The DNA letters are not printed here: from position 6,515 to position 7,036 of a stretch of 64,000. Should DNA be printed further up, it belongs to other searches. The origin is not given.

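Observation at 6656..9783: A ~70-aa HGF-x-x-GD....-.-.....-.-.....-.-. module repeated five times in FlgK and shared with FliD and the 802-aa flagellin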

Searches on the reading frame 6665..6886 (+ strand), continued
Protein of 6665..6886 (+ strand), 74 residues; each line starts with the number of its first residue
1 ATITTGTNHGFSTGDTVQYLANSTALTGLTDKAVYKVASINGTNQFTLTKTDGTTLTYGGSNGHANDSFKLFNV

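Call 57: search_solved_structures(query=A2, max_evalue=1, show_alignments=4)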
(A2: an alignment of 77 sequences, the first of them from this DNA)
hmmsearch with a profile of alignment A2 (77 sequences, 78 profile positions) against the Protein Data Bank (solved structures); distinct sequences matched with E-value up to 1: 16.
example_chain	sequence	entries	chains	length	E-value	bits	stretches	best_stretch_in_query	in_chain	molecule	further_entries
4hiz_A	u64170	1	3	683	0.021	17.8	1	2-66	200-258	Endosialidase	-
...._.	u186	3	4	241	0.091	15.7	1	4-64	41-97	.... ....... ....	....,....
4lpy_A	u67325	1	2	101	0.13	15.2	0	26-69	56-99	TENCON variant G10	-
4lpv_A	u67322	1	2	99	0.17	14.9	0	26-41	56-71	TENCON variant P41BR3-42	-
6x39_A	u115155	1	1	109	0.2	14.6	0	21-46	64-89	Receptor-type tyrosine-protein phosphatase F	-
1wv3_A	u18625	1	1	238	0.26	14.3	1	20-69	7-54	similar to DNA segregation ATPase and related proteins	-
7t87_C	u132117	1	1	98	0.28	14.1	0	7-40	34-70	Centyrin S17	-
4lpu_A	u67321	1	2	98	0.28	14.1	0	15-69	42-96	TENCON variant P40AR2-32R2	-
4m6a_A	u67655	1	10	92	0.38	13.7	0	16-41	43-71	Tencon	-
7uwz_A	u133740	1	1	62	0.42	13.6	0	12-63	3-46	De novo designed small beta-barrel protein 33_bp_sh3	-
2mcm_A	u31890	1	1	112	0.45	13.5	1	6-41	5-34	MACROMOMYCIN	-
2vmh_A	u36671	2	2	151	0.5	13.3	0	42-70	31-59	FIBRONECTIN TYPE III DOMAIN PROTEIN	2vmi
4ion_A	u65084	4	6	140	0.59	13.1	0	32-64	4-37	Ricin B-like lectin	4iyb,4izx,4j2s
8bke_AAA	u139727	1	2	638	0.75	12.8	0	2-24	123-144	Uncharacterized protein 57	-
3teu_A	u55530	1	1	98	0.75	12.8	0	25-42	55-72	Fibcon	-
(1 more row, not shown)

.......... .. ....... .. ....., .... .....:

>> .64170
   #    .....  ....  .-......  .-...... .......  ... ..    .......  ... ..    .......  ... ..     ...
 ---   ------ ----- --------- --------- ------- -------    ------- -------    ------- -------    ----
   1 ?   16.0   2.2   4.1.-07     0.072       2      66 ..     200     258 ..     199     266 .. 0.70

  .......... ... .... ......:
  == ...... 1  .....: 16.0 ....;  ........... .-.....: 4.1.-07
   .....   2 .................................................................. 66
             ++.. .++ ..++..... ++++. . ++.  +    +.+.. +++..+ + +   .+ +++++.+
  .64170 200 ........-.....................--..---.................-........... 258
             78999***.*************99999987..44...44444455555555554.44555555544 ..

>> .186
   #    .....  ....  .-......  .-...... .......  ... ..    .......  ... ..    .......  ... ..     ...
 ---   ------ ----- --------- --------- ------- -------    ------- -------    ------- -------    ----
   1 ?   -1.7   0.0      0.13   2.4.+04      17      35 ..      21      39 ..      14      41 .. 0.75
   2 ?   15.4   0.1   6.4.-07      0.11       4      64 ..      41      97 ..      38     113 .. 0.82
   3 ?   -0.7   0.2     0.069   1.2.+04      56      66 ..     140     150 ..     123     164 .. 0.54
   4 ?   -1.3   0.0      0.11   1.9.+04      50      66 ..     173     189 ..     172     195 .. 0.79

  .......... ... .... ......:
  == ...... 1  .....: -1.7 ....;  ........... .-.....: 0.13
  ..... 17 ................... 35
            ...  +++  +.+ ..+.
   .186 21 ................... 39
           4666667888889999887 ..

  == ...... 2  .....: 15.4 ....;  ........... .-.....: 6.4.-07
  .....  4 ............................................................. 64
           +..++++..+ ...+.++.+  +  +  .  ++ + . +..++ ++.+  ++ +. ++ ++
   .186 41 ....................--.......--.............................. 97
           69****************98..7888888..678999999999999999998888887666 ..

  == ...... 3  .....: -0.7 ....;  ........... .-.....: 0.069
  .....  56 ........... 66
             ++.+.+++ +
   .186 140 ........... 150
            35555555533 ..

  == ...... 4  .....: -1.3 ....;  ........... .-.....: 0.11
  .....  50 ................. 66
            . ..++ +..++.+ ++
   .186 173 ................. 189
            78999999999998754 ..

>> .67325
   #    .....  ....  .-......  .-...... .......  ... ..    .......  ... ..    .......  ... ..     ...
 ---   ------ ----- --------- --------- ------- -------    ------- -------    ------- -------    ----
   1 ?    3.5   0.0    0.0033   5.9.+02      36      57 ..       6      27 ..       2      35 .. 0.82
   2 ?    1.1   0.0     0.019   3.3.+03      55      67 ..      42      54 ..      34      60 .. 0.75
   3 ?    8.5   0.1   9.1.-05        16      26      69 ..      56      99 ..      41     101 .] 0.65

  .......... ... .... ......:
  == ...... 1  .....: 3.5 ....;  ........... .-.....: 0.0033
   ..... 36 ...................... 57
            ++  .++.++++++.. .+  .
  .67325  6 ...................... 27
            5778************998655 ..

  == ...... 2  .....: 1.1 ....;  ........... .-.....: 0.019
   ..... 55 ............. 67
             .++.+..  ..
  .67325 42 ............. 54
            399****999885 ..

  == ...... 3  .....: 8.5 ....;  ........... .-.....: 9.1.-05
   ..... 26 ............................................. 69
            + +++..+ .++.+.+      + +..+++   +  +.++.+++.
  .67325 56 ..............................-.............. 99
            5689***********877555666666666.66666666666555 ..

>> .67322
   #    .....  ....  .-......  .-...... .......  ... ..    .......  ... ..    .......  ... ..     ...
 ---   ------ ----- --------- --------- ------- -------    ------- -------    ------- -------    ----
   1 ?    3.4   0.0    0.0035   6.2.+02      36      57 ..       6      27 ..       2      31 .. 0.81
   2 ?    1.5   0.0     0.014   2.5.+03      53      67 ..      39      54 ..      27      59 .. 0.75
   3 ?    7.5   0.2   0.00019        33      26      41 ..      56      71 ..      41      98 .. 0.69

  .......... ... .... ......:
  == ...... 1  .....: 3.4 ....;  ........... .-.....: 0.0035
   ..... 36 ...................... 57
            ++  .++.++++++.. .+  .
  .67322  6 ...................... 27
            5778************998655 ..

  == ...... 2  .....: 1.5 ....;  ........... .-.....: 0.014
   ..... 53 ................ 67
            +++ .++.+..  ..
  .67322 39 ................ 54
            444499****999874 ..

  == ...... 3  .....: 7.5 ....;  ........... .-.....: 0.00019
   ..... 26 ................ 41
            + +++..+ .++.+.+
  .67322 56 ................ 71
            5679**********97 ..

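Call 63: list_cluster_members(proteins=[P0025, P0026, P0027, P0066, P0068, P0071, P0085, P0091, P0149, P0073])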
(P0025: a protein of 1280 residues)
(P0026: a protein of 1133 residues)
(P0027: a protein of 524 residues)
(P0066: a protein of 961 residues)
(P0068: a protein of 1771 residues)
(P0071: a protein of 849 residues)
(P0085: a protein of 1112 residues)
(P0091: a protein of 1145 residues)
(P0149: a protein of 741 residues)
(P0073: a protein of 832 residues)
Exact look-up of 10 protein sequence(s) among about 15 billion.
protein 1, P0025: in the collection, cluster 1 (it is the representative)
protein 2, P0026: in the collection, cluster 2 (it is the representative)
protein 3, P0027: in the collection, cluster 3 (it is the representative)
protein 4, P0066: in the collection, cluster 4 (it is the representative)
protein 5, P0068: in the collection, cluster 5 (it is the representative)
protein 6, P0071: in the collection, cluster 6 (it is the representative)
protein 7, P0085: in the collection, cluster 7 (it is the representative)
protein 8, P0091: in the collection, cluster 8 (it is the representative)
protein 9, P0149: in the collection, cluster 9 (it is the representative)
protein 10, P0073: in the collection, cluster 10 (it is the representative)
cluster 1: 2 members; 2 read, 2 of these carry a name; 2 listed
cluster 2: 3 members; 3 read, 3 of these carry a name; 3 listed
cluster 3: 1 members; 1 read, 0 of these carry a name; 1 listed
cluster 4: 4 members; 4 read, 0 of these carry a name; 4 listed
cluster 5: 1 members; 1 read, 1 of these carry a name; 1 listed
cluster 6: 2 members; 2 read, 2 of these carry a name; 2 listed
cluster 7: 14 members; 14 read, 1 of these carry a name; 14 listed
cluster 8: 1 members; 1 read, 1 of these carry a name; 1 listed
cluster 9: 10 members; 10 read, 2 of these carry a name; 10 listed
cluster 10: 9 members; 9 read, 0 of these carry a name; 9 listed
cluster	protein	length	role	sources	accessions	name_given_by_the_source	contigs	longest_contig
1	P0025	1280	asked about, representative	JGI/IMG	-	flagellin-like hook-associated protein FlgL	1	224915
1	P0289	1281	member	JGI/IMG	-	flagellin-like hook-associated protein FlgL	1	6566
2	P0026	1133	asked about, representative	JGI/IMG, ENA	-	flagellin-like hook-associated protein FlgL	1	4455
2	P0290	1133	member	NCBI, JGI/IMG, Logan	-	flagellin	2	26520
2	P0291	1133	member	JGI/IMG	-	flagellin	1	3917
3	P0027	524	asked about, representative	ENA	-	-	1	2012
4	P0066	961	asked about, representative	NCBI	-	-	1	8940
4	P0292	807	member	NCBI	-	-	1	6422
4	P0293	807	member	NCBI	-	-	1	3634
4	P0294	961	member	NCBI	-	-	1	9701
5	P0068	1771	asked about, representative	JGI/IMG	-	flagellin-like hook-associated protein FlgL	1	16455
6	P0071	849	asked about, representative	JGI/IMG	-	flagellin-like hook-associated protein FlgL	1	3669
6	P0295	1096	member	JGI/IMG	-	flagellin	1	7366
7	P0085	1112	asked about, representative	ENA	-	-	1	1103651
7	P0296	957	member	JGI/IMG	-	hypothetical protein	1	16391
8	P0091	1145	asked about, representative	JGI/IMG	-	flagellin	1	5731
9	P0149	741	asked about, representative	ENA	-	-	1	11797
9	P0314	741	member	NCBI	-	-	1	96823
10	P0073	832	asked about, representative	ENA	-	-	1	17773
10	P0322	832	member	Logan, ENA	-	-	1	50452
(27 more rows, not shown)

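Call 64: find_encoding_contigs(protein=P0314, flank=10000, max_places=2)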
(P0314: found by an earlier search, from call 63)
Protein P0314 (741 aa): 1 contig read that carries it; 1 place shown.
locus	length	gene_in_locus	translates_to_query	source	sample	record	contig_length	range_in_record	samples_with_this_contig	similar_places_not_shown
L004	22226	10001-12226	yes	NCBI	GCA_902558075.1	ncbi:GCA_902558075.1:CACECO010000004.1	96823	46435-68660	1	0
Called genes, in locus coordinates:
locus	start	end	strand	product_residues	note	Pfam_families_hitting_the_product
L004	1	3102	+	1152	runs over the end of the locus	PF00460:Flg_bb_rod (weak), PF22638:FlgK_D1, PF06429:Flg_bbr_C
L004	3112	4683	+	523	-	PF00669:Flagellin_N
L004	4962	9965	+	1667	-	PF00669:Flagellin_N, PF00700:Flagellin_C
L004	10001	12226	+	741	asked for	PF02465:FliD_N, PF07195:FliD_C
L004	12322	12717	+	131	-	PF03646:FlaG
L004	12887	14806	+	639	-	PF03102:NeuB, PF08666:SAF, PF01261:AP_endonuc_2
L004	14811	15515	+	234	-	PF02348:CTP_transf_3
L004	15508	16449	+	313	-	-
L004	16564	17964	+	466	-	-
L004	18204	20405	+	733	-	PF00669:Flagellin_N, PF07196:Flagellin_IN (faint), PF00700:Flagellin_C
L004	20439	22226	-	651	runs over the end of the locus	PF13844:Glyco_transf_41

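Call 66: find_encoding_contigs(protein=P0322, flank=10000, max_places=1)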
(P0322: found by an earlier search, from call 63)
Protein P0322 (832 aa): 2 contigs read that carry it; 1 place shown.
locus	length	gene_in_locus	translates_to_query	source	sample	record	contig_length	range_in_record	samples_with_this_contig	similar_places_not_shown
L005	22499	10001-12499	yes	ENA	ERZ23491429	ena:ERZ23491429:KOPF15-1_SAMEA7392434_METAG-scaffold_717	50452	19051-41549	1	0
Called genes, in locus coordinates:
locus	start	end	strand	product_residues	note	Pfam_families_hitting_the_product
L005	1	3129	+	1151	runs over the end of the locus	PF00460:Flg_bb_rod (weak), PF22638:FlgK_D1, PF06429:Flg_bbr_C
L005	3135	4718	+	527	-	PF00669:Flagellin_N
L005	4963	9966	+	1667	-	PF00669:Flagellin_N, PF00700:Flagellin_C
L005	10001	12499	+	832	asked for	PF02465:FliD_N, PF07195:FliD_C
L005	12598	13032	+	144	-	PF03646:FlaG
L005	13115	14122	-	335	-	-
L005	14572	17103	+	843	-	PF00669:Flagellin_N, PF00700:Flagellin_C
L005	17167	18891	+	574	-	PF14559:TPR_19 (faint)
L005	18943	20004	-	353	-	PF03102:NeuB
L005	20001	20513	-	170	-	PF13302:Acetyltransf_3, PF13420:Acetyltransf_4, PF13523:Acetyltransf_8 (faint), PF00583:Acetyltransf_1 (faint)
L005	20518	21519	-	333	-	PF04101:Glyco_tran_28_C (weak)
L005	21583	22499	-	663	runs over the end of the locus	PF02348:CTP_transf_3, PF00202:Aminotran_3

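Call 67: find_encoding_contigs(protein=P0085, flank=10000, max_places=1)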
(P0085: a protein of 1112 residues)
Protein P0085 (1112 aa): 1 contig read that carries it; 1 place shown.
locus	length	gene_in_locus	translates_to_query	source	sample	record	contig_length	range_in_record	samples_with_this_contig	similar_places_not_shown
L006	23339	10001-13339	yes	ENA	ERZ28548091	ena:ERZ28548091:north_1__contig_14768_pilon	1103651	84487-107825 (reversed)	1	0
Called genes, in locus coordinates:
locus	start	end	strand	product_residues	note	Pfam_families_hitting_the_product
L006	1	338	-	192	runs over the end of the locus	PF00515:TPR_1 (faint), PF07719:TPR_2 (faint), PF13432:TPR_16 (faint)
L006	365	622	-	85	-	-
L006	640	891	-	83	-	PF10985:DUF2805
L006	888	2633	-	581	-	PF00211:Guanylate_cyc, PF13414:TPR_11 (faint), PF21033:RMD1-3 (faint), PF00515:TPR_1 (faint), PF07719:TPR_2 (faint), PF13181:TPR_8 (faint), PF13428:TPR_14 (faint), PF13431:TPR_17 (faint), +1 more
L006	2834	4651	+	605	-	PF00009:GTP_EFTU, PF22042:EF-G_D2, PF03144:GTP_EFTU_D2, PF00679:EFG_C, PF21018:BipA_C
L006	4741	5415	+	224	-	PF01571:GCV_T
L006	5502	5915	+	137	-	PF08669:GCV_T_C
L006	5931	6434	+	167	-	PF00903:Glyoxalase (weak), PF13669:Glyoxalase_4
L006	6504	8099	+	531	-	PF00501:AMP-binding, PF13193:AMP-binding_C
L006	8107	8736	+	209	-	PF01810:LysE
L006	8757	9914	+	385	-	PF01321:Creatinase_N, PF00557:Peptidase_M24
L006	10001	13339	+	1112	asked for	PF00669:Flagellin_N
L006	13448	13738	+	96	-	PF07045:DUF1330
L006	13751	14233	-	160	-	PF14588:YjgF_endoribonc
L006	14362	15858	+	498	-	PF00561:Abhydrolase_1, PF12146:Hydrolase_4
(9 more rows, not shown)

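Call 72: search_protein_families(library=pfam, alignment_id=A2, max_evalue=0.1)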
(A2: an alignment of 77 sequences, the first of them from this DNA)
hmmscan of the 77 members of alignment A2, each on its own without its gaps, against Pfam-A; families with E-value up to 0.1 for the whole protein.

A. member 1, seq(74 aa): 2 families
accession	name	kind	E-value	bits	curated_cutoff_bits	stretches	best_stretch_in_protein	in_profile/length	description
PF12195.14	End_beta_barrel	-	0.0068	16.8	35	1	7-55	24-68/83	Beta barrel domain of bacteriophage endosialidase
PF16190.11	E1_FCCH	-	0.011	16.2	29.5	1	2-53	7-56/70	Ubiquitin-activating enzyme E1 FCCH domain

B. families by the number of members that match (of 77 scanned): 36 families (the first 25 are shown)
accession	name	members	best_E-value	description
PF16190.11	E1_FCCH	14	2.8e-05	Ubiquitin-activating enzyme E1 FCCH domain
PF12195.14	End_beta_barrel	12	0.00015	Beta barrel domain of bacteriophage endosialidase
PF16656.11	Pur_ac_phosph_N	2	0.062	Purple acid Phosphatase, N-terminal domain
PF18942.5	DUF5689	1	0.00027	Family of unknown function (DUF5689)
PF05354.17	Phage_attach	1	0.0033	Phage Head-Tail Attachment protein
PF10988.14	DUF2807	1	0.0078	Putative auto-transporter adhesin, head GIN domain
PF02182.23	SAD_SRA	1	0.013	SAD/SRA domain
PF00411.24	Ribosomal_S11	1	0.021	Ribosomal protein S11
PF08813.17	Phage_tail_3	1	0.026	Phage tail tube protein, TTP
PF20560.3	MotA_N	1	0.027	Motility protein A N-terminal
PF13284.11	DUF4072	1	0.03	Domain of unknown function (DUF4072)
PF10894.13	DUF2689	1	0.034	Protein of unknown function (DUF2689)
PF19129.5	DUF5812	1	0.035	Family of unknown function (DUF5812)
PF23918.1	DUF7257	1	0.041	Domain of unknown function (DUF7257)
PF24526.1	ABCA12_C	1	0.045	ABCA12-like, C-terminal domain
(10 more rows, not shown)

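Call 77: search_protein_families(library=pfam, proteins=[P0020, P0028, P0045], max_evalue=0.0001)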
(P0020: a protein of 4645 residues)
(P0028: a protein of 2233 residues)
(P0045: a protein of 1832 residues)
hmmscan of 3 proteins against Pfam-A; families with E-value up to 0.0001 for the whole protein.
P0020 (4645 aa): 0 families

P0028 (2233 aa): 0 families

P0045 (1832 aa): 0 families

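Call 78: list_cluster_members(proteins=[P0020, P0021, P0022, P0030, P0024, P0029, P0033, P0036, P0038, P0086])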
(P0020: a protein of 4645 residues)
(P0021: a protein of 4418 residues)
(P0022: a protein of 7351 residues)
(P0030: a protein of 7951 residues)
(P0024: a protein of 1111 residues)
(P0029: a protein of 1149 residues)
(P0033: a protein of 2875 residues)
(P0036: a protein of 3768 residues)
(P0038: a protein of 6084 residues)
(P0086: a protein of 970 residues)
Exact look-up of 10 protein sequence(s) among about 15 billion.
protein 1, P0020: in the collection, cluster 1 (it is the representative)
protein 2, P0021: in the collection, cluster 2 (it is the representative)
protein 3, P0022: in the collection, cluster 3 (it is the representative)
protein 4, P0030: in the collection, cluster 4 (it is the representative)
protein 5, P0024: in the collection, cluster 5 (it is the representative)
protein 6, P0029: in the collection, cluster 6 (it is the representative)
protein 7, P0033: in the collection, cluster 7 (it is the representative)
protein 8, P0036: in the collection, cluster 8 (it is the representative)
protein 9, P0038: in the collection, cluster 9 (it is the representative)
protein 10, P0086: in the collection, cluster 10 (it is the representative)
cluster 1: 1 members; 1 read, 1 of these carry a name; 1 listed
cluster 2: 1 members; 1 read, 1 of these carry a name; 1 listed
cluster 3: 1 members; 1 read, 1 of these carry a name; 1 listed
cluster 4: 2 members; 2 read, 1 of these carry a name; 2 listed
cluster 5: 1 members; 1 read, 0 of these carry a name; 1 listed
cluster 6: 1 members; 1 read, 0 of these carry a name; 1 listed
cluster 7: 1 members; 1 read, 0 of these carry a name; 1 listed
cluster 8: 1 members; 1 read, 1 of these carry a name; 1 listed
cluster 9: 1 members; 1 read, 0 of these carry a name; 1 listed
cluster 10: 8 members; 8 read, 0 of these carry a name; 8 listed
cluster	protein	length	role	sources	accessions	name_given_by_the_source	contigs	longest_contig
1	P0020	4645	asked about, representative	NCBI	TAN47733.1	MAG: LEPR-XLL domain-containing protein, partial [Methylococcaceae bacterium]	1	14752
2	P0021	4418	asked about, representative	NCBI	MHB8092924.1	MAG: hypothetical protein ACYDH8_15195 [Syntrophales bacterium]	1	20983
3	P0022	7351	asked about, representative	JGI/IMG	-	hypothetical protein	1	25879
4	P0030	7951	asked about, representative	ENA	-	-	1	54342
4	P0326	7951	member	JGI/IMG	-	hypothetical protein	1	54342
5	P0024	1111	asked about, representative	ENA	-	-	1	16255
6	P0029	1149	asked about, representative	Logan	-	-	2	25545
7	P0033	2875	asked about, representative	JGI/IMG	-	-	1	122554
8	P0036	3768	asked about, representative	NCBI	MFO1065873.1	MAG: hypothetical protein U0892_18575 [Pirellulales bacterium]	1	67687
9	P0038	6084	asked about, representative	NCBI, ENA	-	-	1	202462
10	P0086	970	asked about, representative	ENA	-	-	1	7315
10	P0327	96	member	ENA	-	-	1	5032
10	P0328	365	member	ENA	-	-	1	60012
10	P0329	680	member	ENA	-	-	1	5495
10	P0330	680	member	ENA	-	-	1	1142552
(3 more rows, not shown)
